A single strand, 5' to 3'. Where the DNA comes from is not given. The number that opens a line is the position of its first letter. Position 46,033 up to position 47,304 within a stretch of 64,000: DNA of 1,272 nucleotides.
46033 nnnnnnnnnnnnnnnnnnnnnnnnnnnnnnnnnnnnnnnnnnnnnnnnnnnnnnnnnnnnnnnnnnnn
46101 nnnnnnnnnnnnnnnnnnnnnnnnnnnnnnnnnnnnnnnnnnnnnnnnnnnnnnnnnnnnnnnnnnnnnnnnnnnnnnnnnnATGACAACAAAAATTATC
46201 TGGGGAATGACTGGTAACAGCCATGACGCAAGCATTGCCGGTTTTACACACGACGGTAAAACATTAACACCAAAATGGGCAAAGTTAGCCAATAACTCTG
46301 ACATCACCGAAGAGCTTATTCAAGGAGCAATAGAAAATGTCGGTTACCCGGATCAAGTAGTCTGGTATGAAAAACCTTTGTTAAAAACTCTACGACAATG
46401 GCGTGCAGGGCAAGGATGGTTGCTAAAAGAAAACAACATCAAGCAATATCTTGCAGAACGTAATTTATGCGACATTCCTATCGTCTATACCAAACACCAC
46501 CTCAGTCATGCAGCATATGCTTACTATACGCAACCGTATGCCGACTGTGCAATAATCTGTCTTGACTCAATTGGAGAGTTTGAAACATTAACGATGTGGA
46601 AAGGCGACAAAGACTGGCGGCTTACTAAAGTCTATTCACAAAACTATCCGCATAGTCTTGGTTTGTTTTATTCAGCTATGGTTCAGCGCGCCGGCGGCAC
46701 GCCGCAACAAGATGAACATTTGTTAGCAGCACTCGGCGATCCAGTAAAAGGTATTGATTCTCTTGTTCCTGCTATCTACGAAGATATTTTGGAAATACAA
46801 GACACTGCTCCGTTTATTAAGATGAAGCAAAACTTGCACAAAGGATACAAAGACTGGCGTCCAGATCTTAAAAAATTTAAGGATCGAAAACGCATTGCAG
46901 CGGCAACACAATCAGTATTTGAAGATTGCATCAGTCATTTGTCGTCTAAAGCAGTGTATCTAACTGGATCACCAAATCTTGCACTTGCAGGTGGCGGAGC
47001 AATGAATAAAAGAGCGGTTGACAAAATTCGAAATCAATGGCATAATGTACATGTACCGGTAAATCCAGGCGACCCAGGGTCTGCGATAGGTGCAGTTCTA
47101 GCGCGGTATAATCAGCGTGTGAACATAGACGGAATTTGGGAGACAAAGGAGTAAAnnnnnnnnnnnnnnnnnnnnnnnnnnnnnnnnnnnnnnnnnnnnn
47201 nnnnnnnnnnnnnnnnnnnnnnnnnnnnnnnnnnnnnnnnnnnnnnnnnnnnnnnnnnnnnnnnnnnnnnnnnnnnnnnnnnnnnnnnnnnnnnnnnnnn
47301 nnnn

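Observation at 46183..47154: Stand-alone carbamoyltransferase N-domain (Kae1/NodU-type) wedged between primase and replicative helicase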

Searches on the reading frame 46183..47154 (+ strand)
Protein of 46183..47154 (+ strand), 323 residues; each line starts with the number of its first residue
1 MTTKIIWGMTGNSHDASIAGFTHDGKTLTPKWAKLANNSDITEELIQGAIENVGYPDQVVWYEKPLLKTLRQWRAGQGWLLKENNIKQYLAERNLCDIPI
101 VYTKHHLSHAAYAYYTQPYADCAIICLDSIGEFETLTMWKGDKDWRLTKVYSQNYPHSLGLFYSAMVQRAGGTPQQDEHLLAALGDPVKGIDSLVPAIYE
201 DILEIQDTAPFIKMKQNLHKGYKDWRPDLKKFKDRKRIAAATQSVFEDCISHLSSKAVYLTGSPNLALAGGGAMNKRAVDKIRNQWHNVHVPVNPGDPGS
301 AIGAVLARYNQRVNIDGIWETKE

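Call 3: search_protein_families(library=pfam, proteins=[window:46183-47154:+], max_evalue=0.1)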
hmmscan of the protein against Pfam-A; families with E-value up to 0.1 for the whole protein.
window:46183-47154:+ (323 aa): 2 families
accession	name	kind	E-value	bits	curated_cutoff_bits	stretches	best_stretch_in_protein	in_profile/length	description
PF02543.21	Carbam_trans_N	-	6.2e-24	85.5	24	1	94-305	121-345/346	Carbamoyltransferase N-terminus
PF22521.2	HypF_C_2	-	0.051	13.8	27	1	220-289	151-220/241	Carbamoyltransferase, Kae1-like Domain, second subdomain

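Call 4: search_protein_families(library=ncbifam, proteins=[window:46183-47154:+], max_evalue=1)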
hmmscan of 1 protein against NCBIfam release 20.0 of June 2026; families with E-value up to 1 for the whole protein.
window:46183-47154:+ (323 aa): 4 families
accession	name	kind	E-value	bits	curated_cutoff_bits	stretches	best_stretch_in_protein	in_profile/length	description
NF041651.1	nodul_NodU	equivalog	0.0012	17.8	1000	1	256-307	295-348/556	nodulation protein NodU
TIGR00143.1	hypF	equivalog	0.0067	14.6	466.1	1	217-307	643-739/741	carbamoyltransferase HypF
TIGR03723.1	T6A_TsaD_YgjD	equivalog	0.025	13.7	296.1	1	218-291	216-288/314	tRNA (adenosine(37)-N6)-threonylcarbamoyltransferase complex transferase subunit TsaD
TIGR00329.1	gcp_kae1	subfamily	0.11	11.8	207.8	1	231-292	227-288/305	tRNA (adenosine(37)-N6)-threonylcarbamoyltransferase complex transferase subunit TsaD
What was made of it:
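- On TsaD/Kae1/Qri7 (t6A transferase): 13.7 and 11.8 bits against cutoffs of 296 and 208 (call 4)
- Checked: TsaD/Kae1 models score 12-14 bits against cutoffs of 208-296 (call 4).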

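Call 5: search_protein_families(library=phrogs, proteins=[window:46183-47154:+], max_evalue=0.01)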
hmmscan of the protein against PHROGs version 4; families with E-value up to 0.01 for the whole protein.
window:46183-47154:+ (323 aa): 1 family
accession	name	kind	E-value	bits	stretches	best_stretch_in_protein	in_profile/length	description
phrog_1601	-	moron, auxiliary metabolic gene and host takeover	5.7e-26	92.6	1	21-311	35-322/528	Nol-like carbamoyltransferase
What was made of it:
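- Checked: PHROG 1601 'Nol-like carbamoyltransferase' matches at E=5.7e-26, covering only positions 35-322 of a 528-position profile (call 5).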

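Call 7: search_dna_similar(query=window:46183-47154:+, collection=phages, mode=protein, max_rows=60, rows=spread)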
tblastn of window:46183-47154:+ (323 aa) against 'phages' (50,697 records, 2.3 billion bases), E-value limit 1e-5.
Records with a match: 4; places in all: 4; records where one place covers at least 80% of the query: 3.
Best place of each record, by identity: <60% 4.
By first word of the organism name: Marine 2; Ralstonia 1; Phage 1.
By host as written in the record: - 3; Ralstonia solanacearum 1.
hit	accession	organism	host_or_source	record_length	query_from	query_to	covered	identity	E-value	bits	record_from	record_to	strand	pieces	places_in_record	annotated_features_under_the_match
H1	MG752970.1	Ralstonia phage RsoM2USA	Ralstonia solanacearum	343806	5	313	96%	32.5%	3e-37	147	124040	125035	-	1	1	hypothetical protein (x2)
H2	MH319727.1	Marine virus AG-345-D19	single cell amplified by WGA-X; seawater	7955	41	313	85%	33.5%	7e-24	107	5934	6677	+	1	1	record has no annotation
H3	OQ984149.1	Phage C48C1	-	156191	8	303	92%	25.5%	3e-10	67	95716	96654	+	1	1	Nol-like carbamoyltransferase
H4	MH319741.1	Marine virus AG-345-E15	single cell amplified by WGA-X; seawater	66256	104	311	64%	25.6%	8e-6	53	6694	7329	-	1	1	record has no annotation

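Call 12: find_homologous_proteins(query=window:46183-47154:+, max_evalue=0.001)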
Query window:46183-47154:+ (323 aa): 2297 proteins with E <= 0.001 among 7341 candidates; the best 120 are listed.
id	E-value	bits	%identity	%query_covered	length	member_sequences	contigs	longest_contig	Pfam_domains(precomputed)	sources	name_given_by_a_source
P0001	2.4e-209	713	94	99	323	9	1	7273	PF02543.22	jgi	jgi:carbamoyltransferase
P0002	7.5e-127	442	62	99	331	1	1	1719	PF02543.22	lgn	-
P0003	4.2e-111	390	55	98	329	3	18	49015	PF02543.22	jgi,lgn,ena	jgi:carbamoyltransferase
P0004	1.3e-110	388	56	98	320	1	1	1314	PF02543.22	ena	-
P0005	1.5e-110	388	58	98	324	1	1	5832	PF02543.22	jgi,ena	-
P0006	2.9e-110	387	58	98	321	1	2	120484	PF02543.22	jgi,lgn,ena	-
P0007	3.4e-109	383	56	98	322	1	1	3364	PF02543.22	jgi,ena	-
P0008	5.0e-109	383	56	98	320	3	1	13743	PF02543.22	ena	-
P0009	5.5e-109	383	57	98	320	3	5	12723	PF02543.22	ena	-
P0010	2.4e-108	381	57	98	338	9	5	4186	PF02543.22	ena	-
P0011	3.0e-108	380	55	98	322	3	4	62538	PF02543.22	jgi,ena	-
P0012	1.7e-107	378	56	98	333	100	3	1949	PF02543.22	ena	-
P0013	1.9e-107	378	55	98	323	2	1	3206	PF02543.22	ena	-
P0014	3.3e-107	377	55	98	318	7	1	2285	PF02543.22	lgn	-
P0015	7.6e-107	376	57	98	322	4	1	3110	PF02543.22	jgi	jgi:carbamoyltransferase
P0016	8.3e-107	376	55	98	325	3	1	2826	PF02543.22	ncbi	-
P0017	1.3e-106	375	56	98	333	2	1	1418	PF02543.22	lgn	-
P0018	1.3e-106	375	56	98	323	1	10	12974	PF02543.22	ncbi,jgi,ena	-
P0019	1.4e-106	375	56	98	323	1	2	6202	PF02543.22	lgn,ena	-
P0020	1.6e-106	375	55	98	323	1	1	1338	PF02543.22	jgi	jgi:carbamoyltransferase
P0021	2.1e-106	374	55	98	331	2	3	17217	PF02543.22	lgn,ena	-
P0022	3.0e-106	374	55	98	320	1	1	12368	PF02543.22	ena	-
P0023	3.5e-106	374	57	98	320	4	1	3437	PF02543.22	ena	-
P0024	4.2e-106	373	53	98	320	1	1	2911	PF02543.22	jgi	jgi:carbamoyltransferase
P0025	4.6e-106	373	54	98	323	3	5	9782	PF02543.22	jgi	jgi:carbamoyltransferase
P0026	4.7e-106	373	55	98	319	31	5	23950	PF02543.22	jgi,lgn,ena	jgi:carbamoyltransferase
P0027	5.4e-106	373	56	98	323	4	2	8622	PF02543.22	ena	-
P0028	5.5e-106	373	54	98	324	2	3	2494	PF02543.22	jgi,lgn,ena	jgi:carbamoyltransferase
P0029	5.7e-106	373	55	98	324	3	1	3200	PF02543.22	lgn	-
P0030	9.6e-106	372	57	98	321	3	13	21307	PF02543.22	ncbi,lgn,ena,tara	tara:strand:+ start:648 stop:1613 length:966 start_codon:yes stop_codon:yes gene_type:complete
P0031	2.9e-105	371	55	98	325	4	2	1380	PF02543.22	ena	-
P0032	2.9e-105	371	55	98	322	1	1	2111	PF02543.22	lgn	-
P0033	4.1e-105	370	54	98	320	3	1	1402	PF02543.22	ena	-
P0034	5.9e-105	370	57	98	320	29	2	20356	PF02543.22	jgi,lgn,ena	jgi:carbamoyltransferase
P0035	6.3e-105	369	55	98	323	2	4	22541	PF02543.22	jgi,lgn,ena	jgi:carbamoyltransferase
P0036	6.5e-105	369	56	98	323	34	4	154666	PF02543.22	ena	-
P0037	7.1e-105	369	55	98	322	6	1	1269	PF02543.22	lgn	-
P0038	9.0e-105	369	54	98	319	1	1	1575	PF02543.22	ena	-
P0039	9.4e-105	369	55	98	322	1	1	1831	PF02543.22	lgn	-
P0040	1.1e-104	369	56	98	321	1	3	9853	PF02543.22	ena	-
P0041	1.1e-104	369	54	98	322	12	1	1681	PF02543.22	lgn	-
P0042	1.3e-104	368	56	98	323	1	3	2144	PF02543.22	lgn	-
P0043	2.0e-104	368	58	98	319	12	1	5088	PF02543.22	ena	-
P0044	2.1e-104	368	54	98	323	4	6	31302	PF02543.22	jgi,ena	-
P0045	2.1e-104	368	54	98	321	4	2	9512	PF02543.22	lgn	-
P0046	2.3e-104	368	54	98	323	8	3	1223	PF02543.22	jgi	jgi:carbamoyltransferase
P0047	2.4e-104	368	55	98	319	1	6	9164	PF02543.22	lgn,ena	-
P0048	2.4e-104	368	55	98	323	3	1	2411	PF02543.22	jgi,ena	jgi:carbamoyltransferase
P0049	2.5e-104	367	55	98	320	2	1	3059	PF02543.22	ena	-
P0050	2.6e-104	367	55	98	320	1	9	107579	PF02543.22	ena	-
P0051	3.0e-104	367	56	98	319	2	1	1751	PF02543.22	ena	-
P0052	3.2e-104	367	55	98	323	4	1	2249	PF02543.22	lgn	-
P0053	3.4e-104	367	55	98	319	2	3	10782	PF02543.22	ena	-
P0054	3.5e-104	367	54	98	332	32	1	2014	PF02543.22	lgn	-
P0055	4.0e-104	367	53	98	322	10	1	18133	PF02543.22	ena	-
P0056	6.5e-104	366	57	98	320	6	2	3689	PF02543.22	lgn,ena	-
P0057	1.1e-103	365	55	98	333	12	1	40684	PF02543.22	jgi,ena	jgi:carbamoyltransferase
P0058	1.2e-103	365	55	98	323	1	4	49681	PF02543.22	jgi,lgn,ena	-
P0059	1.2e-103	365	55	98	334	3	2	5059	PF02543.22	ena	-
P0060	1.2e-103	365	53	98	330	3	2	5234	PF02543.22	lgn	-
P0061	1.2e-103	365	54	98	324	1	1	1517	PF02543.22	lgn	-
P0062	1.4e-103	365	55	98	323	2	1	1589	PF02543.22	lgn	-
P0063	1.4e-103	365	52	98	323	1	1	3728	PF02543.22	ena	-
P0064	1.5e-103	365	54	98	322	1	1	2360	PF02543.22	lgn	-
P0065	1.6e-103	365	54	98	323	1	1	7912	PF02543.22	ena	-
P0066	1.8e-103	365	54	98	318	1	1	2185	PF02543.22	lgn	-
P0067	1.9e-103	365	55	98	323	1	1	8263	PF02543.22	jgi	-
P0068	2.0e-103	365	55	98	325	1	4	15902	PF02543.22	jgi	jgi:carbamoyltransferase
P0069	2.5e-103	364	55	98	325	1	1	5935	PF02543.22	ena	-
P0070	2.6e-103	364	55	98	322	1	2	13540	PF02543.22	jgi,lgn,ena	-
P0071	2.7e-103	364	57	98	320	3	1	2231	PF02543.22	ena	-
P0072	3.2e-103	364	56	96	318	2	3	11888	PF02543.22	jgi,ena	-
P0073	3.2e-103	364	56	98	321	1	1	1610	PF02543.22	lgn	-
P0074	3.2e-103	364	54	99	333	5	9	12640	PF02543.22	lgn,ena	-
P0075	3.8e-103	364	55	97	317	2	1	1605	PF02543.22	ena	-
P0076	4.2e-103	363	55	98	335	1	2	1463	PF02543.22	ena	-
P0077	5.5e-103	363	55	98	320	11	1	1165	PF02543.22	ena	-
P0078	6.0e-103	363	55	98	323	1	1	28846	PF02543.22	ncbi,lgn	-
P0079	6.8e-103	363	54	98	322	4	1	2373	PF02543.22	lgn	-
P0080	7.0e-103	363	56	98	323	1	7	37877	PF02543.22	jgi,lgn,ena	jgi:carbamoyltransferase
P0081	7.8e-103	363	54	98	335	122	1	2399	PF02543.22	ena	-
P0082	7.9e-103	363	55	98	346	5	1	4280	PF02543.22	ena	-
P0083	8.2e-103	363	55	98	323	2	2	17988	PF02543.22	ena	-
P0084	9.2e-103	362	55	98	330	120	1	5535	PF02543.22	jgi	-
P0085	1.0e-102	362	55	99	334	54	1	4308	PF02543.22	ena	-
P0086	1.0e-102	362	54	98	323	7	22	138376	PF02543.22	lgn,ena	-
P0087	1.1e-102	362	56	98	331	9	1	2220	PF02543.22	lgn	-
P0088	1.2e-102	362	56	98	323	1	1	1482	PF02543.22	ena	-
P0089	1.3e-102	362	55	98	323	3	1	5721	PF02543.22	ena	-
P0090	1.4e-102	362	56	98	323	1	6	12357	PF02543.22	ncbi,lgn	-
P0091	1.5e-102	362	54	98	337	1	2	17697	PF02543.22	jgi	jgi:carbamoyltransferase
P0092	1.6e-102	362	56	98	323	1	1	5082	PF02543.22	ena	-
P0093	1.7e-102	362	55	98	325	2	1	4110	PF02543.22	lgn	-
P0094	2.0e-102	361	54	99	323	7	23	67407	PF02543.22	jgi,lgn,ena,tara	jgi:carbamoyltransferase|tara:strand:+ start:603 stop:1574 length:972 start_codon:yes stop_codon:yes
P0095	2.0e-102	361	56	98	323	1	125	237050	PF02543.22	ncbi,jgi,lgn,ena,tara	tara:strand:+ start:2174 stop:3145 length:972 start_codon:yes stop_codon:yes gene_type:complete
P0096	2.2e-102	361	54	98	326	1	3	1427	PF02543.22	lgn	-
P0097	2.3e-102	361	55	96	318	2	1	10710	PF02543.22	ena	-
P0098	2.4e-102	361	56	98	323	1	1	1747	PF02543.22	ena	-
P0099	2.5e-102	361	53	98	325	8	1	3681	PF02543.22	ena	-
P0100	2.6e-102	361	54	98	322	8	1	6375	PF02543.22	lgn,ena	-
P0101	2.9e-102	361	54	98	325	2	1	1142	PF02543.22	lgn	-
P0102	2.9e-102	361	54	98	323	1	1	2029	PF02543.22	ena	-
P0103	3.0e-102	361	55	98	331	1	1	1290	PF02543.22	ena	-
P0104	3.1e-102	361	55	98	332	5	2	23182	PF02543.22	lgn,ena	-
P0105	3.3e-102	361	57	98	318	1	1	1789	PF02543.22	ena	-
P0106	4.8e-102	360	54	98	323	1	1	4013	PF02543.22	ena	-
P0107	6.5e-102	360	53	98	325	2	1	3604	PF02543.22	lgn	-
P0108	7.4e-102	359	55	97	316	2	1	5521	PF02543.22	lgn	-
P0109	7.5e-102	359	54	98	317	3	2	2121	PF02543.22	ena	-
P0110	7.6e-102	359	56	98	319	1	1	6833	PF02543.22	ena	-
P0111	7.7e-102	359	56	98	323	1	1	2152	PF02543.22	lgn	-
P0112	8.3e-102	359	55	98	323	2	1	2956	PF02543.22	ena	-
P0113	8.4e-102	359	51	98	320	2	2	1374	PF02543.22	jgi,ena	-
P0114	8.4e-102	359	55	98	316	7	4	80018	PF02543.22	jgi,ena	-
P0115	8.4e-102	359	55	98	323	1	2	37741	PF02543.22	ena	-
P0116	8.5e-102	359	55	98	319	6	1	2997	PF02543.22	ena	-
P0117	9.4e-102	359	55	98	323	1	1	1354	PF02543.22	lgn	-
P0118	9.4e-102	359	54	99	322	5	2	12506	PF02543.22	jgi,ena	-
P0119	1.0e-101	359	55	98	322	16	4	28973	PF02543.22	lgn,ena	-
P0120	1.1e-101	359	53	98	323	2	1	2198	PF02543.22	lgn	-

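Call 13: search_solved_structures(query=window:46183-47154:+, max_evalue=1, show_alignments=3)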
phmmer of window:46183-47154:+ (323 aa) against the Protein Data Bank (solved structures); distinct sequences matched with E-value up to 1: 13.
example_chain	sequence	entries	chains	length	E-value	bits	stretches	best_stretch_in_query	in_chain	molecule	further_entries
9s2t_A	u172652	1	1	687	3.7e-08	36.5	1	101-311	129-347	Decarbamoylnovobiocin carbamoyltransferase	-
3vf2_A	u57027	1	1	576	7e-08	35.6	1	96-171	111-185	O-carbamoyltransferase TobZ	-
3vez_A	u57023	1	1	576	9.5e-08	35.1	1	96-171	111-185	O-carbamoyltransferase TobZ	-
3ven_A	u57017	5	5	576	9.5e-08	35.1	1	96-171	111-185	O-carbamoyltransferase TobZ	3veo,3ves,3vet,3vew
3vf4_A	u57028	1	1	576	9.7e-08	35.1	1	96-171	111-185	O-carbamoyltransferase TobZ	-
3ver_A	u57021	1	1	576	9.8e-08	35.1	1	96-171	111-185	O-carbamoyltransferase TobZ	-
3vex_A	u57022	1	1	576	9.8e-08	35.1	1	96-171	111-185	O-carbamoyltransferase TobZ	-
7vzq_A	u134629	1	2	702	1.6e-05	27.8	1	94-285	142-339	GdmN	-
7vyj_A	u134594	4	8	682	5.4e-05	26.1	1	94-285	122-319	GdmN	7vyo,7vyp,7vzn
7vx0_A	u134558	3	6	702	5.7e-05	26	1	94-285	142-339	GdmN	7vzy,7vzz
7vzu_A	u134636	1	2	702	5.7e-05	26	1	94-285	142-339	GdmN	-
7xb6_A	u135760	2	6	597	0.0023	20.7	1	95-305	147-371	Carbamoyltransferase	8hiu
7r6j_A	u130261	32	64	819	0.37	13.5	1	47-82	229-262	Chaetomium alpha glucosidase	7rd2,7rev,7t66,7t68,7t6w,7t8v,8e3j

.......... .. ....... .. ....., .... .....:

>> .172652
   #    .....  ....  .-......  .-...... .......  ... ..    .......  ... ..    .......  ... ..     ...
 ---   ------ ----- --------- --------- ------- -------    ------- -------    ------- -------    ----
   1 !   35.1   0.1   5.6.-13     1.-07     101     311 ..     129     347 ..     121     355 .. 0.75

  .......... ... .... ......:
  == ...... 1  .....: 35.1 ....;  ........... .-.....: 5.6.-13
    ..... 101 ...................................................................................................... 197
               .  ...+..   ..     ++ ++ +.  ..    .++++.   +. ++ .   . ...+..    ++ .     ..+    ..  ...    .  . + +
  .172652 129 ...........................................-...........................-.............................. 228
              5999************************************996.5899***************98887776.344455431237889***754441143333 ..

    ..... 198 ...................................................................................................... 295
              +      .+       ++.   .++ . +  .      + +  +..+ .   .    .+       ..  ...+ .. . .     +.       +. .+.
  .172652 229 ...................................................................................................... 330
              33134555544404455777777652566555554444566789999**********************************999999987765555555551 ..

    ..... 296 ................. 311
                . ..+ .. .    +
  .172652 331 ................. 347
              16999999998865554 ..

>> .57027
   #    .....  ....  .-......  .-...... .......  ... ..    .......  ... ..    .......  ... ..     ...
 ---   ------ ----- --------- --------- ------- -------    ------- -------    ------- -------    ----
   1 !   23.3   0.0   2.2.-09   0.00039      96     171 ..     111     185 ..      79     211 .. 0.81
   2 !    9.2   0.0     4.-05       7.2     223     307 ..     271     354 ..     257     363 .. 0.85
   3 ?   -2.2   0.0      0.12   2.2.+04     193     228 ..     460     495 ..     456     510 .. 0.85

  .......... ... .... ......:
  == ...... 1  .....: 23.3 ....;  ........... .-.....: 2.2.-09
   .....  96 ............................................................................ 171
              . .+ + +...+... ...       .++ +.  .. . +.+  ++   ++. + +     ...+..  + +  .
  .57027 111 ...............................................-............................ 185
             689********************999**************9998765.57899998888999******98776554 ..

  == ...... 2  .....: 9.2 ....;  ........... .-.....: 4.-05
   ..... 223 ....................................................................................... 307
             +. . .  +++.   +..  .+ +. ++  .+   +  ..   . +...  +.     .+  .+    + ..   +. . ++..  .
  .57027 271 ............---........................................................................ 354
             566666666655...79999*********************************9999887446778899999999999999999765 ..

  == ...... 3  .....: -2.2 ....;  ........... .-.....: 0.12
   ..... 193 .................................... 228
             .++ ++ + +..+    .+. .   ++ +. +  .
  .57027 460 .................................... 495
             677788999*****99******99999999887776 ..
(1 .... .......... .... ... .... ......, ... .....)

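Call 15: find_encoding_contigs(protein=P0095, flank=10000, max_places=6)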
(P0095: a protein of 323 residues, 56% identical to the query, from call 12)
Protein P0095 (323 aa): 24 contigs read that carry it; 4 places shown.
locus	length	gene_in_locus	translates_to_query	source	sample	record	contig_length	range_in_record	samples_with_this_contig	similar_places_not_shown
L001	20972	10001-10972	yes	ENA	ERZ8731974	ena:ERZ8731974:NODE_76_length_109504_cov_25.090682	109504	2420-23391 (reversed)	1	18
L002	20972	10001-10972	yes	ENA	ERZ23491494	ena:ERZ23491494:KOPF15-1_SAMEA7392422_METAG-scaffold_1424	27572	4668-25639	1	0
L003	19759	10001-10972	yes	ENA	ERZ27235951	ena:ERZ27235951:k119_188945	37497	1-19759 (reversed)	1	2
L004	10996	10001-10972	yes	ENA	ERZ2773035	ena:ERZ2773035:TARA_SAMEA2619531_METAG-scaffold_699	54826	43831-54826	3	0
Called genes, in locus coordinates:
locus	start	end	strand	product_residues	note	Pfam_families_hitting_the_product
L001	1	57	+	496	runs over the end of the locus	PF00270:DEAD, PF04851:ResIII, PF00271:Helicase_C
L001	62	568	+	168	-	-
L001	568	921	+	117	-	PF07883:Cupin_2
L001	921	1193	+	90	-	-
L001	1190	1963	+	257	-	PF00793:DAHP_synth_1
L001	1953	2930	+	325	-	PF01208:URO-D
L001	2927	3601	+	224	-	PF02348:CTP_transf_3, PF12804:NTP_transf_3 (weak)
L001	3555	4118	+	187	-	PF05050:Methyltransf_21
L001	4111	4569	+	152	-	-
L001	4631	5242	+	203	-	-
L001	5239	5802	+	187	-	PF13759:2OG-FeII_Oxy_5, PF13640:2OG-FeII_Oxy_3 (weak)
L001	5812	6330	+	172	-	PF01327:Pep_deformylase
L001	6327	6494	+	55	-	PF20661:SutA-RBD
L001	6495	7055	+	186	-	-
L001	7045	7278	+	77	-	-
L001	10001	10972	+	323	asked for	PF02543:Carbam_trans_N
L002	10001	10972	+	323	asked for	PF02543:Carbam_trans_N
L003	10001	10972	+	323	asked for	PF02543:Carbam_trans_N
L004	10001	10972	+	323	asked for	PF02543:Carbam_trans_N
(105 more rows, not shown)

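Call 18: get_annotated_region(hit=H1, flank=9000)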
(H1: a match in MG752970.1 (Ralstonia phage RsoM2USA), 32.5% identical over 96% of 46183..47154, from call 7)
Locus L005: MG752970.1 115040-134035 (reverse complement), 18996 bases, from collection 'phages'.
description: Ralstonia phage RsoM2USA, complete genome.
organism: Ralstonia phage RsoM2USA (NCBI taxid 2070027)
taxonomy: Viruses; Duplodnaviria; Heunggongvirae; Uroviricota; Caudoviricetes
host: Ralstonia solanacearum; source: soil; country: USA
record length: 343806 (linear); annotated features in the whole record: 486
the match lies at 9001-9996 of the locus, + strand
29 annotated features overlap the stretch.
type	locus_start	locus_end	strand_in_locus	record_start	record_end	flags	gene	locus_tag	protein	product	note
CDS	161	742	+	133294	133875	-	-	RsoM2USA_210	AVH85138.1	hypothetical protein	-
CDS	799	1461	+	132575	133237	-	-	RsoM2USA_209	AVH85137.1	hypothetical protein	-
CDS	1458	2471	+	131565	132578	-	-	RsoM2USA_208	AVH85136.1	hypothetical protein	-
CDS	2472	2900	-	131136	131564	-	-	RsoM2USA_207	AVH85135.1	hypothetical protein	-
CDS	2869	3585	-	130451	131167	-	-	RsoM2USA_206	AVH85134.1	hypothetical protein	-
CDS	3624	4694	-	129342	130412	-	-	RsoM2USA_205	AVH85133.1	hypothetical protein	-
CDS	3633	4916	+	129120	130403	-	-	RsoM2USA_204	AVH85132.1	hypothetical protein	-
CDS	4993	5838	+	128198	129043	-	-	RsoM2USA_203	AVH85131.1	hypothetical protein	-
CDS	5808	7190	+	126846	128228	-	-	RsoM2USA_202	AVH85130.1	hypothetical protein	-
CDS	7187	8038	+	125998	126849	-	-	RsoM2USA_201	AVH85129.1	hypothetical protein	-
CDS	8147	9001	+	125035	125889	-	-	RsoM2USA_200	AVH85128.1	hypothetical protein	-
CDS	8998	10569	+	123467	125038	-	-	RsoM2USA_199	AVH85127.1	hypothetical protein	-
CDS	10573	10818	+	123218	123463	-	-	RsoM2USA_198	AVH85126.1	hypothetical protein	-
CDS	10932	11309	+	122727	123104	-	-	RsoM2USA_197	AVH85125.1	hypothetical protein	-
CDS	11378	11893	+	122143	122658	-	-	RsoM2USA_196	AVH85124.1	hypothetical protein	-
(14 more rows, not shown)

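Call 19: get_annotated_region(hit=H3, flank=9000)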
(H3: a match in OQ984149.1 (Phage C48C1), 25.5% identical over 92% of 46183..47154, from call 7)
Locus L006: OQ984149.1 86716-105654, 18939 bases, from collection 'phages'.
description: Phage C48C1, complete genome.
organism: Phage C48C1 (NCBI taxid 3053735)
taxonomy: Viruses; Duplodnaviria; Heunggongvirae; Uroviricota; Caudoviricetes; Kyanoviridae
host: -; source: -; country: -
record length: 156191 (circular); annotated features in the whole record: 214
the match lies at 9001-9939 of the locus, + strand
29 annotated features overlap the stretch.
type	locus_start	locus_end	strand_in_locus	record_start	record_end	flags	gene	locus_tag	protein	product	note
CDS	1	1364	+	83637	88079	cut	-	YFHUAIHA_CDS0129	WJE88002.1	hypothetical protein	-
CDS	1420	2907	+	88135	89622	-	-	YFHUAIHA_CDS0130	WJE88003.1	hypothetical protein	-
CDS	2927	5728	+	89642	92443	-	-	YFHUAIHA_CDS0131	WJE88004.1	hypothetical protein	-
CDS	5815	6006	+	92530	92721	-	-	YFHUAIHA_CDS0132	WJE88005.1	hypothetical protein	-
CDS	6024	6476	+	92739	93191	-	-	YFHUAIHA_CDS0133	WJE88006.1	baseplate hub subunit and tail lysozyme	-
CDS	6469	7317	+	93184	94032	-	-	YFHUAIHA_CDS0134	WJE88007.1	hypothetical protein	-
CDS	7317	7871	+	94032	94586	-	-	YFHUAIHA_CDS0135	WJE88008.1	hypothetical protein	-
CDS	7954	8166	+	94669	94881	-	-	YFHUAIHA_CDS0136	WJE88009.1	hypothetical protein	-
CDS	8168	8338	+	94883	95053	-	-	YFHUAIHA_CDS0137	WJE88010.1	hypothetical protein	-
CDS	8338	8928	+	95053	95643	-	-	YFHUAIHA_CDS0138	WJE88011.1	hypothetical protein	-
CDS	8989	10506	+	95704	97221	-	-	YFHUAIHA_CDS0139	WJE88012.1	Nol-like carbamoyltransferase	-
CDS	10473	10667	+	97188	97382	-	-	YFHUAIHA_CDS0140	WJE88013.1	hypothetical protein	-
CDS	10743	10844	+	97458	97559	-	-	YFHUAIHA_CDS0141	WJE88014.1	hypothetical protein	-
CDS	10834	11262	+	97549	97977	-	-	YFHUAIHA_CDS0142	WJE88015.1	hypothetical protein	-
CDS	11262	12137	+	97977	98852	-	-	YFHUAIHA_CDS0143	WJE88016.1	hypothetical protein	-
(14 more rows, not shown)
